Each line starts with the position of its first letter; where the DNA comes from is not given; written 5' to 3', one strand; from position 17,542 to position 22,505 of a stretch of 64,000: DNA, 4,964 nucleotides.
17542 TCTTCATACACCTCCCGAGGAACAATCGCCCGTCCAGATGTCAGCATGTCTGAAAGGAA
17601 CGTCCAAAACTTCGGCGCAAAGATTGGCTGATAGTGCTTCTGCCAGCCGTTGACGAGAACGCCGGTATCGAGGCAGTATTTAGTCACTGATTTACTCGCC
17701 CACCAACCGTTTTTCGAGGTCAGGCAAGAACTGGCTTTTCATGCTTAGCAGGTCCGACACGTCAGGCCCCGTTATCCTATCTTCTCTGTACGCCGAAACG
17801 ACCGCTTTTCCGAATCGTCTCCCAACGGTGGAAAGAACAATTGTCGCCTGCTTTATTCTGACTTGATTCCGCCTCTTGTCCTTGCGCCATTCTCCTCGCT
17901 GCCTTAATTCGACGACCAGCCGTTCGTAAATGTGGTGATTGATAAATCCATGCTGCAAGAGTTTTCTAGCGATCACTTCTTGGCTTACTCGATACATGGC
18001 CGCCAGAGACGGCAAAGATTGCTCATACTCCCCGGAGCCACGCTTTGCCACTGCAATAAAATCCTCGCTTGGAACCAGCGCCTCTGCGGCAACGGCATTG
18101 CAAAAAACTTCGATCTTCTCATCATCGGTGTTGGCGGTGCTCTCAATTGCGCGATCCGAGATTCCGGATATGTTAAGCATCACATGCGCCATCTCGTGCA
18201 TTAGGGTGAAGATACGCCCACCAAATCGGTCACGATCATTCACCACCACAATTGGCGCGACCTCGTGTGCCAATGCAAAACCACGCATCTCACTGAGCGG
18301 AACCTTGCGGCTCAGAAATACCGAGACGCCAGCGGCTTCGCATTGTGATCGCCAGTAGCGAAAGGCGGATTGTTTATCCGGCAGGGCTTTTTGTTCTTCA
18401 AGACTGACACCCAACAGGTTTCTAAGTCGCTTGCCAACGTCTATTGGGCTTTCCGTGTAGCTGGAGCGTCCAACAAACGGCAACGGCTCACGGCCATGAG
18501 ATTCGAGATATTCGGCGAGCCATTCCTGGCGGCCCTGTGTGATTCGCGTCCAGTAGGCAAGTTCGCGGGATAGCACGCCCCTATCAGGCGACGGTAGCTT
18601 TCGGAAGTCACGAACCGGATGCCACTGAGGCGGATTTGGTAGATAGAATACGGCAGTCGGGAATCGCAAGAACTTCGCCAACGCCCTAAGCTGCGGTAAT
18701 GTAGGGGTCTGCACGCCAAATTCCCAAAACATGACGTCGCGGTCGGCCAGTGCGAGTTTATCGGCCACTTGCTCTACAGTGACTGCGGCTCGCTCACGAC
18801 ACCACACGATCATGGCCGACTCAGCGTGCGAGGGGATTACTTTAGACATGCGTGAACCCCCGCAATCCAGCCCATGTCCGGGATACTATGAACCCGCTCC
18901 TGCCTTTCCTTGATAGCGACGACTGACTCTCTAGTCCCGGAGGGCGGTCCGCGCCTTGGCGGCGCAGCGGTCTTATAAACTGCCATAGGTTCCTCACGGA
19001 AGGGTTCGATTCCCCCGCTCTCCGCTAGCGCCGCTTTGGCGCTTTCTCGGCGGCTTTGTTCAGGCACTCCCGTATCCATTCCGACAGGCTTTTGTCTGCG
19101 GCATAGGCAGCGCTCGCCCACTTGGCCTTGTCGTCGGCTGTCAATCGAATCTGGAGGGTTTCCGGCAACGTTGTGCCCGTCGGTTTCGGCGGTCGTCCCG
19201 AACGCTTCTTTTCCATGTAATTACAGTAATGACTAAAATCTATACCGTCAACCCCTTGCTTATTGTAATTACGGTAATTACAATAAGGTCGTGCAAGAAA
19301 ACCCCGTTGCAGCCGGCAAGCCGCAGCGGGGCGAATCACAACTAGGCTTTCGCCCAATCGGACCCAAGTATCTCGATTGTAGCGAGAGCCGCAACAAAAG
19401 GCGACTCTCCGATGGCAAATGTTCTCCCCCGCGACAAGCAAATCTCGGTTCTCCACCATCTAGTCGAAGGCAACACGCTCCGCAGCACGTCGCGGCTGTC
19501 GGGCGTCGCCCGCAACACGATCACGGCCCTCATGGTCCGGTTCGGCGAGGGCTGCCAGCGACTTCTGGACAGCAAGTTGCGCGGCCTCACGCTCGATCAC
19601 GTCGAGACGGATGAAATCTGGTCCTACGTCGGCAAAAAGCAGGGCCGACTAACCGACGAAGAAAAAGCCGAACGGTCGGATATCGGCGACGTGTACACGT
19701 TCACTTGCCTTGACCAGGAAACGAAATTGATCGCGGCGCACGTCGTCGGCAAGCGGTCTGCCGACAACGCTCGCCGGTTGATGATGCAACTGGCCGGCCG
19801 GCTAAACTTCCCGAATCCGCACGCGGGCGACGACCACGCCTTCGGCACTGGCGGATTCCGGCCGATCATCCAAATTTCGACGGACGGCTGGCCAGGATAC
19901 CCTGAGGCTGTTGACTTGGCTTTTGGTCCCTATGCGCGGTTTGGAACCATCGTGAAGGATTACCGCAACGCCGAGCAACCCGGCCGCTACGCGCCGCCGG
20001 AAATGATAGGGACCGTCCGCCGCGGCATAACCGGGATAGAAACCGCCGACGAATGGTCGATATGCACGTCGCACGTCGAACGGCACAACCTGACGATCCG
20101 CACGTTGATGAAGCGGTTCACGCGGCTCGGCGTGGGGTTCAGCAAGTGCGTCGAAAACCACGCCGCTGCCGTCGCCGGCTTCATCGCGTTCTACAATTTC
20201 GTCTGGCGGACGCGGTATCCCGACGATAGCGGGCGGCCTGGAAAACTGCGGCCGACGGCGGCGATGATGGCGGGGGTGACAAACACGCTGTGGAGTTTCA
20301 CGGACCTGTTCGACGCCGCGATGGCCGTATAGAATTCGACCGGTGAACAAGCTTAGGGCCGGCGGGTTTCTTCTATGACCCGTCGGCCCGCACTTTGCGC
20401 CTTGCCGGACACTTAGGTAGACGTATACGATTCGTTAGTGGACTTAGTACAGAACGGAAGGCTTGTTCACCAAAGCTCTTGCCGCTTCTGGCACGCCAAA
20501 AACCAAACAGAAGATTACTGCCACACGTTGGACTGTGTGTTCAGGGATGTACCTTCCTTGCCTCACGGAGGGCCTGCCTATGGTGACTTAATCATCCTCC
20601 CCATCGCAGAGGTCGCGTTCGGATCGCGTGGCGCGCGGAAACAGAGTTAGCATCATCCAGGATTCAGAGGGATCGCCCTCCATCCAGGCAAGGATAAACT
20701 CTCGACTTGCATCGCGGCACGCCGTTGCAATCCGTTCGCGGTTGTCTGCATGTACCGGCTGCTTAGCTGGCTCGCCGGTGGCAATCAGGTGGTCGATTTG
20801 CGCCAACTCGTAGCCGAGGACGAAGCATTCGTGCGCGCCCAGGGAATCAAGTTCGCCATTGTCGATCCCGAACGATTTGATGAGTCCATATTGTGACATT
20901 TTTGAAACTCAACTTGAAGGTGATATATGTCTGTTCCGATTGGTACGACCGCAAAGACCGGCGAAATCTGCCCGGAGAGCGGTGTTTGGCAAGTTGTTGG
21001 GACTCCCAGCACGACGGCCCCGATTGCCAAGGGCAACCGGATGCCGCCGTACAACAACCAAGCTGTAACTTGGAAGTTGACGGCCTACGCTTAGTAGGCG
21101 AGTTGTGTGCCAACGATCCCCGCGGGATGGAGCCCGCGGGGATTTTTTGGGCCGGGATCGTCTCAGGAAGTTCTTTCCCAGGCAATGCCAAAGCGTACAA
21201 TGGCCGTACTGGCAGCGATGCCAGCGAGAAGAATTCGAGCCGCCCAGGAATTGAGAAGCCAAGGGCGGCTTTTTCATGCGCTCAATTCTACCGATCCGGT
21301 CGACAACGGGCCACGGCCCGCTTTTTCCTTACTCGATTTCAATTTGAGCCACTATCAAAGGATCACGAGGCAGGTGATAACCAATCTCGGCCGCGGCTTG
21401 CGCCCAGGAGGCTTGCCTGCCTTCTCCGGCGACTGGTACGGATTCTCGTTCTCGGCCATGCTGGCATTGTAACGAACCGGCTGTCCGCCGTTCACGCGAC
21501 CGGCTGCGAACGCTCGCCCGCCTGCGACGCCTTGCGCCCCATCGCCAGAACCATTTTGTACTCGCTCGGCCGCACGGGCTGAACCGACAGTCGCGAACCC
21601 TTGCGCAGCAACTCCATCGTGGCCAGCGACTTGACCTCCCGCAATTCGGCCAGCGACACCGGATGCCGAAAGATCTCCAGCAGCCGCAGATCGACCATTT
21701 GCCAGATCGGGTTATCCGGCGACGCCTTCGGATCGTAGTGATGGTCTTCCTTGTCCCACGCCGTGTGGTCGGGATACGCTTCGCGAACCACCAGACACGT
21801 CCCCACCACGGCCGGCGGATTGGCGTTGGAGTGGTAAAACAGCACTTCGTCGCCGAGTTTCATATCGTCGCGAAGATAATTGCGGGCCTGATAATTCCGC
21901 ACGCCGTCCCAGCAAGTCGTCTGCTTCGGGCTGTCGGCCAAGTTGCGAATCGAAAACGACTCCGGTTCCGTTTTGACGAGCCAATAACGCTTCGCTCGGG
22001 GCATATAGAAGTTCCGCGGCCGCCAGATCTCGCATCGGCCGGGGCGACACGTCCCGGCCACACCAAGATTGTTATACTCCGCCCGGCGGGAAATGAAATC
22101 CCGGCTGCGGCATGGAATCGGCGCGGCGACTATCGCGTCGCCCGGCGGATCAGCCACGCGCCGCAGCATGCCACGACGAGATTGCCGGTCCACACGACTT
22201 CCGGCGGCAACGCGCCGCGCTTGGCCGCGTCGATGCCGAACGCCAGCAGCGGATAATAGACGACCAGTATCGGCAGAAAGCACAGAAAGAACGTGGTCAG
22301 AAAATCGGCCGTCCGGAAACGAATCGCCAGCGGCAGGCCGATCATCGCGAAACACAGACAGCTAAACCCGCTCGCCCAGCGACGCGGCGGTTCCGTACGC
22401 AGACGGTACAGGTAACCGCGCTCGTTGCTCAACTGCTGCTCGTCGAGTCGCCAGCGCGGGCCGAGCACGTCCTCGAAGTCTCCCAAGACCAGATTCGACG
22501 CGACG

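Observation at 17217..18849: HTH-ImmA/IrrE metalloprotease + DUF4411 PIN-like protein operon: candidate protease-gated nuclease (defence/TA-like) module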

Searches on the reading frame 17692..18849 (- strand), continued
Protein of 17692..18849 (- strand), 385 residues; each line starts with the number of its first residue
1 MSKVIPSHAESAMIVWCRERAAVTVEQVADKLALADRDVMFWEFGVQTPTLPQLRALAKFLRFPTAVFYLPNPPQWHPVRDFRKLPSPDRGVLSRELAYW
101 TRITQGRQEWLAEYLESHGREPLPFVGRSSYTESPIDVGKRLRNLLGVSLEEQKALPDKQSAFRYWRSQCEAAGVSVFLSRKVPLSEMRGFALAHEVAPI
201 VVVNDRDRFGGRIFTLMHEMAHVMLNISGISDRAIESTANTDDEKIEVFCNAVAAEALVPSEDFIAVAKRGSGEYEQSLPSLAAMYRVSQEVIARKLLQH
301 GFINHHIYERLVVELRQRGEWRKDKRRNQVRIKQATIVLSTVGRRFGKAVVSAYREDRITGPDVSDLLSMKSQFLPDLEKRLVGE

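Call 53: fold_search(model_id=the predicted structure, library=pdb)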
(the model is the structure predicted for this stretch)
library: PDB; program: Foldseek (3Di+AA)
matches with E <= 10: 508; with E <= 0.001: 3
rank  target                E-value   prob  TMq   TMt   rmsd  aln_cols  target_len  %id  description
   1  7t5t                  4.3e-04  1.00  0.33  0.44   4.6       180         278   18  Structure of Thauera sp. K11 CapP (released 2022-09-14)
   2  8sln_A                6.4e-04  1.00  0.27  0.41   6.1       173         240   22  Crystal structure of Deinococcus geothermalis PprI complexed with ssDNA (released 2024-03-13)
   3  3dti                  9.0e-04  1.00  0.26  0.39   6.3       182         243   19  Crystal structure of the IRRE protein, a central regulator of DNA damage repair in deinococcaceae (released 2009-02-10)
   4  8slm                  3.2e-03  1.00  0.24  0.35   7.6       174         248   20  Crystal structure of Deinococcus geothermalis PprI (released 2024-03-13)
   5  3u3w_A                4.5e-03  0.84  0.16  0.21  23.6       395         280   11  Crystal Structure of Bacillus thuringiensis PlcR in complex with the peptide PapR7 and DNA (released 2013-01-09)
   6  6cz6_D                9.9e-03  1.00  0.29  0.34   5.7       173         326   14  Mycobacterium tuberculosis transcriptional regulator (released 2019-04-17)
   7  6cyy_A                9.9e-03  1.00  0.24  0.28   9.4       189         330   13  Mycobacterium tuberculosis transcriptional regulator (released 2019-04-17)
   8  6cyj_A                2.1e-02  1.00  0.27  0.31   9.2       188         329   13  Mycobacterium tuberculosis transcriptional regulator (released 2019-04-17)
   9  6cz6_A                2.2e-02  1.00  0.29  0.34   5.7       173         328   14  Mycobacterium tuberculosis transcriptional regulator (released 2019-04-17)
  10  6cz6_C                2.6e-02  1.00  0.29  0.33   5.8       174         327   15  Mycobacterium tuberculosis transcriptional regulator (released 2019-04-17)
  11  6hu8                  4.5e-02  0.47  0.15  0.19  18.6       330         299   14  Apo form of the competence regulator ComR from Streptococcus vestibularis (released 2019-10-23)
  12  5jub_B                4.5e-02  0.41  0.18  0.20  20.2       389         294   14  Crystal structure of ComR from S.thermophilus in complex with DNA and its signalling peptide ComS. (released 2016-10-26)
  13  3op9                  4.7e-02  1.00  0.15  0.52   7.9        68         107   16  Crystal structure of transcriptional regulator from Listeria innocua (released 2010-09-15)
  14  6qer_D                5.0e-02  0.44  0.15  0.19  18.4       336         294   14  Apo Form Of ComR From S. Thermophilus in space group C2 (released 2019-02-20)
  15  3qq6_B                5.8e-02  1.00  0.15  0.79   1.2        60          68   18  The N-terminal DNA binding domain of SinR from Bacillus subtilis (released 2011-06-15)
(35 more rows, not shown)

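Call 73: search_protein_families(library=phrogs, proteins=[window:17692-18849:-], max_evalue=0.01)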
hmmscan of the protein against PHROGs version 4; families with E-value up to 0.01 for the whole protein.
window:17692-18849:- (385 aa): 7 families
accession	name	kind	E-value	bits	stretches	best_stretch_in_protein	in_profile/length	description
phrog_2439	-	transcription regulation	1.6e-50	173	1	11-380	9-363/367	transcriptional regulator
phrog_1914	-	unknown function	8.4e-06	26.6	1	191-297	71-174/222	-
phrog_87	-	other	1.9e-05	25.5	1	170-293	47-157/227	metallo-protease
phrog_18577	-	unknown function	0.00038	20.8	1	169-270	141-247/332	-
phrog_19315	-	unknown function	0.00039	20.6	1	211-296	93-175/348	-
phrog_1516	-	unknown function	0.00083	20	1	186-317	61-193/227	-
phrog_664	-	DNA, RNA and nucleotide metabolism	0.0064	17.4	0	282-372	106-196/210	DNA binding protein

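Call 88: find_encoding_contigs(protein=P0059, flank=4000, max_places=2)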
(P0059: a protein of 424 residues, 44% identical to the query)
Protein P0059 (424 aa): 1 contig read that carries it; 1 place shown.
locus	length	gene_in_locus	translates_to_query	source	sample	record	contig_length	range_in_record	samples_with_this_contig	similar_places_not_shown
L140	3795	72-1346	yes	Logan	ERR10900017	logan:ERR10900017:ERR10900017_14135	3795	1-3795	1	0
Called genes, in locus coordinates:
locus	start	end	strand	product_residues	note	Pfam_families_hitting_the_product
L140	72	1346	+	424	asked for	PF06114:Peptidase_M78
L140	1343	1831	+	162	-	PF14367:DUF4411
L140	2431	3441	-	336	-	-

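Call 89: find_encoding_contigs(protein=P0064, flank=5000, max_places=2)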
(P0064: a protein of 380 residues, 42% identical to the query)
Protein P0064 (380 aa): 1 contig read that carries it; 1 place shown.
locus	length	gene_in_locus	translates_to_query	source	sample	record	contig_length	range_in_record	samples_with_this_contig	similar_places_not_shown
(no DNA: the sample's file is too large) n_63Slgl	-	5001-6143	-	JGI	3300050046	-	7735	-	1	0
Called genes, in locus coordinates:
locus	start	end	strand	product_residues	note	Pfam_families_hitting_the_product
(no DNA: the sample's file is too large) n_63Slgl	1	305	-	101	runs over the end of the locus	-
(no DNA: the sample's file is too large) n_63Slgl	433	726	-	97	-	-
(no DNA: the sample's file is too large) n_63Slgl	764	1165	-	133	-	-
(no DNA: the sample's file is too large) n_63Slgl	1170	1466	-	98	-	-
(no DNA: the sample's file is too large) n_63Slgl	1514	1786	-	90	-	-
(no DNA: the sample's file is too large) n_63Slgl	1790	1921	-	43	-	-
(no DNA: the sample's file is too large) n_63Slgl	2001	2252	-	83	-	-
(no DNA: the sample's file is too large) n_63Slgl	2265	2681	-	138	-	-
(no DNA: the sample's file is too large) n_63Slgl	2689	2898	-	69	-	-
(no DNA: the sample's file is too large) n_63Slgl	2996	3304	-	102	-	-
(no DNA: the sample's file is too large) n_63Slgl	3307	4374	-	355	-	PF03400:DDE_Tnp_IS1 (faint)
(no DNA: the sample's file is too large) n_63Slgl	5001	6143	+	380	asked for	PF06114:Peptidase_M78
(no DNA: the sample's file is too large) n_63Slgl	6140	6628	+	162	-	PF14367:DUF4411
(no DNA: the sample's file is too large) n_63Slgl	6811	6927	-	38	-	?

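Call 90: find_encoding_contigs(protein=P0061, flank=4000, max_places=2)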
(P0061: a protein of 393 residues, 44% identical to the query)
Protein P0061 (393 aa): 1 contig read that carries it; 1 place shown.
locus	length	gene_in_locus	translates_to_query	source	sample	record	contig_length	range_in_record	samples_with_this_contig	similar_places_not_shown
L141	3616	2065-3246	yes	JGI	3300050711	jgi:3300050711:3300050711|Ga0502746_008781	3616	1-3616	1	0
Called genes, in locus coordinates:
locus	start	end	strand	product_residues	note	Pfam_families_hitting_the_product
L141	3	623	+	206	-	?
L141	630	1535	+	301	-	-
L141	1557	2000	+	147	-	-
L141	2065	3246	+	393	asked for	PF13560:HTH_31 (weak), PF01381:HTH_3 (weak), PF06114:Peptidase_M78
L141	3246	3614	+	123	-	?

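Call 91: find_encoding_contigs(protein=P0063, flank=5000, max_places=2)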
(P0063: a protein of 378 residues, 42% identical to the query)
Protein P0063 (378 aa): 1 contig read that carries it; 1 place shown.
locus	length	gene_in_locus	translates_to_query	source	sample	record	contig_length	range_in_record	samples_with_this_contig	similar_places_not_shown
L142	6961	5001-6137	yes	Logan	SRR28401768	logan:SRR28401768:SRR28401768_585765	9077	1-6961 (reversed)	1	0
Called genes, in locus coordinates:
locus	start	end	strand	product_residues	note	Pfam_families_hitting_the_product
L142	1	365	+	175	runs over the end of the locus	PF04542:Sigma70_r2 (weak)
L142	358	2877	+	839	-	PF09250:Prim-Pol, PF13148:DUF3987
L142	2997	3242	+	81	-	-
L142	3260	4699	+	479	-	-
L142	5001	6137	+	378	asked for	PF06114:Peptidase_M78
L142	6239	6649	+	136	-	PF14367:DUF4411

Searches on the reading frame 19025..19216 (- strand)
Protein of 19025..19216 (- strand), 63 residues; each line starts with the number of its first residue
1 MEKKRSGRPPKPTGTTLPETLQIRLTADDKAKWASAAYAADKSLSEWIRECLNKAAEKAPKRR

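Call 73: search_protein_families(library=phrogs, proteins=[window:19025-19216:-], max_evalue=0.01)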
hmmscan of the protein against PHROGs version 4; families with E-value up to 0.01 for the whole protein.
window:19025-19216:- (63 aa): 3 families
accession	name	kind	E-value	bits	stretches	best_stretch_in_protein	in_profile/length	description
phrog_36180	-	unknown function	3.8e-05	24.6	1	8-55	120-166/186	-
phrog_10531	-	unknown function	0.0016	19.9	1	19-58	7-46/89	-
phrog_9151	-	moron, auxiliary metabolic gene and host takeover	0.0019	19.5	1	6-59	62-112/119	HicB-like antitoxin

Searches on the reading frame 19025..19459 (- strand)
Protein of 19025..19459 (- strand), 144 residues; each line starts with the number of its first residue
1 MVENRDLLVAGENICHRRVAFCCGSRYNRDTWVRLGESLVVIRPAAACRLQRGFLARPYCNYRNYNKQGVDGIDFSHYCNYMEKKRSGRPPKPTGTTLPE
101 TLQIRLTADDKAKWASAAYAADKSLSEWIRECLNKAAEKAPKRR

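Call 4: search_protein_families(library=pfam, proteins=[window:19025-19459:-], max_evalue=0.01)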
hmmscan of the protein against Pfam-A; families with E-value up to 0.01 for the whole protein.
window:19025-19459:- (144 aa): 1 family
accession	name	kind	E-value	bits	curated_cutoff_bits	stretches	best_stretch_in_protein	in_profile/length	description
PF21983.2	NikA-like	-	0.0013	19.2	27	1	100-133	5-38/72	Mobilization protein NikA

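Call 5: search_protein_families(library=padloc, proteins=[window:19025-19459:-], max_evalue=0.01)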
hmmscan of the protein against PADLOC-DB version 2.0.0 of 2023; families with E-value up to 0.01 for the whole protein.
window:19025-19459:- (144 aa): 0 families

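Call 6: search_protein_families(library=ncbifam, proteins=[window:19025-19459:-], max_evalue=0.01)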
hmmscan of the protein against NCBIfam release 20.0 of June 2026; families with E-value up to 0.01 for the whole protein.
window:19025-19459:- (144 aa): 1 family
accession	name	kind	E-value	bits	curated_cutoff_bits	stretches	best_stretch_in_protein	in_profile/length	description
NF038070.1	LmbU_fam_TF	subfamily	0.0008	19.4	125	1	99-136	134-171/171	LmbU family transcriptional regulator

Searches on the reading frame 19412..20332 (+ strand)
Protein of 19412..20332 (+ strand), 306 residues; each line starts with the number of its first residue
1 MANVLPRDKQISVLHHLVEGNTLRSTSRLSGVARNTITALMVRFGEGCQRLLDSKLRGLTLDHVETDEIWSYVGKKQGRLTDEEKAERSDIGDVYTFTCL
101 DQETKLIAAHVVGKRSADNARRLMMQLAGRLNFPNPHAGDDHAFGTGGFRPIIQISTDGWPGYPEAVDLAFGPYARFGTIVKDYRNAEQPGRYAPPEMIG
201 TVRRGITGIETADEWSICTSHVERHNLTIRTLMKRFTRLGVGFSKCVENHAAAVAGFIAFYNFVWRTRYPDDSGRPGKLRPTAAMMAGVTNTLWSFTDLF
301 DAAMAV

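Call 4: search_protein_families(library=pfam, proteins=[window:19412-20332:+], max_evalue=0.01)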
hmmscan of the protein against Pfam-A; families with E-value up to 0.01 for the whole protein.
window:19412-20332:+ (306 aa): 1 family
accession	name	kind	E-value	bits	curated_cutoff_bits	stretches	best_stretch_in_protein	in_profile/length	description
PF03400.19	DDE_Tnp_IS1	-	2.6e-11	44.4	24.1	1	217-260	84-127/131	IS1 transposase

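Call 5: search_protein_families(library=padloc, proteins=[window:19412-20332:+], max_evalue=0.01)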
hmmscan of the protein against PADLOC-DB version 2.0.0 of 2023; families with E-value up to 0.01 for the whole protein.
window:19412-20332:+ (306 aa): 0 families

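Call 6: search_protein_families(library=ncbifam, proteins=[window:19412-20332:+], max_evalue=0.01)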
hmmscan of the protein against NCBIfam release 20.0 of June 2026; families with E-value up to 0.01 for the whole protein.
window:19412-20332:+ (306 aa): 2 families
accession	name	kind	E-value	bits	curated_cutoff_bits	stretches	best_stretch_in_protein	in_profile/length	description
NF033558.1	transpos_IS1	equivalog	2.9e-14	53.5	100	1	9-128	44-148/199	IS1 family transposase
NF033547.1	transpos_IS1595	equivalog_domain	0.00014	21.8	75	1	5-119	4-123/215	IS1595 family transposase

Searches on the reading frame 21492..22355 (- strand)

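Call 4: search_protein_families(library=pfam, proteins=[window:21492-22355:-], max_evalue=0.01)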
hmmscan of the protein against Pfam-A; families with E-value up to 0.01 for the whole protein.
window:21492-22355:- (287 aa): 1 family
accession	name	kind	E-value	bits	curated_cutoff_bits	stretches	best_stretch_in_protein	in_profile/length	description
PF01878.24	EVE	-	4.6e-53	179.5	23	1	123-272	1-145/145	EVE domain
